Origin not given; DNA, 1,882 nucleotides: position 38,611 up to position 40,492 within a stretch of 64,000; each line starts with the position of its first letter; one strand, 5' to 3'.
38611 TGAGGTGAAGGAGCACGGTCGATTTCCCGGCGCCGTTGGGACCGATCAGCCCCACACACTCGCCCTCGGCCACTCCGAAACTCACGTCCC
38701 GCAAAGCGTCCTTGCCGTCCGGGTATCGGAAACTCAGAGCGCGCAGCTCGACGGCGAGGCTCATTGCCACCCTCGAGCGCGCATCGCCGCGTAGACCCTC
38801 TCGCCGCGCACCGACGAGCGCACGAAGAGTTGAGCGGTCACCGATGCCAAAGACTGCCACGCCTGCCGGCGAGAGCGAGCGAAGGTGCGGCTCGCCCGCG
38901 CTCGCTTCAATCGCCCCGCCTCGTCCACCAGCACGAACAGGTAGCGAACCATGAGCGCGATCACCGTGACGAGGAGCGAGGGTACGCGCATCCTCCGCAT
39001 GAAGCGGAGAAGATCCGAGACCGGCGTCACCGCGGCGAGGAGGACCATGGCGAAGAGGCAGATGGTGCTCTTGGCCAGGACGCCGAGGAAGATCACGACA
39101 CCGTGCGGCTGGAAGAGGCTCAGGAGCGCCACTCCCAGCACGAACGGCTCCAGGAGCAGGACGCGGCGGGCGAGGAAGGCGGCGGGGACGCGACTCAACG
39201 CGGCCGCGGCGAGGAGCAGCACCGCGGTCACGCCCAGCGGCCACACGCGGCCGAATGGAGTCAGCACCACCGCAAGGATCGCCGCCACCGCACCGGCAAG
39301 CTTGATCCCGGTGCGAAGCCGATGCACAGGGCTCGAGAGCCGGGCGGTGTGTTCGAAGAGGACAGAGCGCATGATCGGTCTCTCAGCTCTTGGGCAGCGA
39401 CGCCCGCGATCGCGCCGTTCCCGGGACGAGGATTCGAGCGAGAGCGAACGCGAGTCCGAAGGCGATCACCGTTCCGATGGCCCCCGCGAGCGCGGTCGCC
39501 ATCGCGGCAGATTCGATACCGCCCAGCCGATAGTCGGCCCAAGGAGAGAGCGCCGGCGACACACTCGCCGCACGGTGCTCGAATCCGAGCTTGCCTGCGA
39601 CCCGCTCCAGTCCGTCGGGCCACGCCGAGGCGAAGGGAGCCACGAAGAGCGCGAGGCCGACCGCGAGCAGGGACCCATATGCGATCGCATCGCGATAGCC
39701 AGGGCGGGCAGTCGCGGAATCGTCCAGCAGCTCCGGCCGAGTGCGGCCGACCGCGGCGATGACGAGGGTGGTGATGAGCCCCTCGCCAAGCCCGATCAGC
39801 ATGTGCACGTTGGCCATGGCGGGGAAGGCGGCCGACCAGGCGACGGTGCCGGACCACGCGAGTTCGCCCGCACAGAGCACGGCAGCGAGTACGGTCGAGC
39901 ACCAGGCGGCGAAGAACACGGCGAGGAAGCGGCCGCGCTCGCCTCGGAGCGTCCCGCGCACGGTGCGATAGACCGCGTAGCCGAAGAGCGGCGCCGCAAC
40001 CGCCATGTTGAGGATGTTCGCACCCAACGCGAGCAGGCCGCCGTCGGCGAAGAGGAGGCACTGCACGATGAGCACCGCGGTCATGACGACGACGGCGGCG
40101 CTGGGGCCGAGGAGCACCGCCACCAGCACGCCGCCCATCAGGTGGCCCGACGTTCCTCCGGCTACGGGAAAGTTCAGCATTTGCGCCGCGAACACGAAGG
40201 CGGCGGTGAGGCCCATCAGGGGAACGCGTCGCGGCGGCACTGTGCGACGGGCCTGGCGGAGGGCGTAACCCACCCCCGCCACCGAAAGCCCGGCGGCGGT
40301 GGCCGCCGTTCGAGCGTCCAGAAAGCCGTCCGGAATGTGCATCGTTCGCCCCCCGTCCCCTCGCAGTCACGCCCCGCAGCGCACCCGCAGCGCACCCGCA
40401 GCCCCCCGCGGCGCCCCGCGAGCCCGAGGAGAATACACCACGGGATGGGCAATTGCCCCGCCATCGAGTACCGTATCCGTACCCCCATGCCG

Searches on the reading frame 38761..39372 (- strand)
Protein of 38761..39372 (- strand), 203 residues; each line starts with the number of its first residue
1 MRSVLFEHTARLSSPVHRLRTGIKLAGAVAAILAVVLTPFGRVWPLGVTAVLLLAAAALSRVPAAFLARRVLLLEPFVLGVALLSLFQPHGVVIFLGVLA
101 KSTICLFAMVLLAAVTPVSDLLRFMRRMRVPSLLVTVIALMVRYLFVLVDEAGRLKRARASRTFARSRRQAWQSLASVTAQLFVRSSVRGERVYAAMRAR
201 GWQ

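Call 67: search_protein_families(library=pfam, proteins=[window:38761-39372:-], max_evalue=0.0001)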
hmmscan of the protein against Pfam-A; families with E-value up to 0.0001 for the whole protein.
window:38761-39372:- (203 aa): 1 family
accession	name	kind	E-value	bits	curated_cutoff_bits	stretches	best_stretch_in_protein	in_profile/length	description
PF02361.21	CbiQ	-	9.3e-29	101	25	1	13-203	2-209/216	Cobalt transport protein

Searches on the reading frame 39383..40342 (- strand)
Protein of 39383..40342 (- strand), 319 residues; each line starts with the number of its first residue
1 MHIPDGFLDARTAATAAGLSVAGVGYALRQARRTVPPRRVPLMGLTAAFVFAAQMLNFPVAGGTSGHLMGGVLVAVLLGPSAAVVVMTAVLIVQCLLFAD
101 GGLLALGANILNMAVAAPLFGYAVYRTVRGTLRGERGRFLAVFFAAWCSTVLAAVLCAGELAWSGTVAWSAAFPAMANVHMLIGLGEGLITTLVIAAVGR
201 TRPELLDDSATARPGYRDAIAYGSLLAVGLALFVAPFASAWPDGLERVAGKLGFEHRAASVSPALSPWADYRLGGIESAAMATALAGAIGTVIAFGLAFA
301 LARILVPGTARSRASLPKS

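Call 67: search_protein_families(library=pfam, proteins=[window:39383-40342:-], max_evalue=0.0001)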
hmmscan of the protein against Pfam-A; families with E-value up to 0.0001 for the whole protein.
window:39383-40342:- (319 aa): 2 families
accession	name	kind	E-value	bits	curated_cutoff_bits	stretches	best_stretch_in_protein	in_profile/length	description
PF01891.21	CbiM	-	1e-63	215.3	23.1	1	2-205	1-205/205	Cobalt uptake substrate-specific transmembrane region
PF13190.11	PDGLE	-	1e-12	48.2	27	1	219-305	3-100/102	PDGLE domain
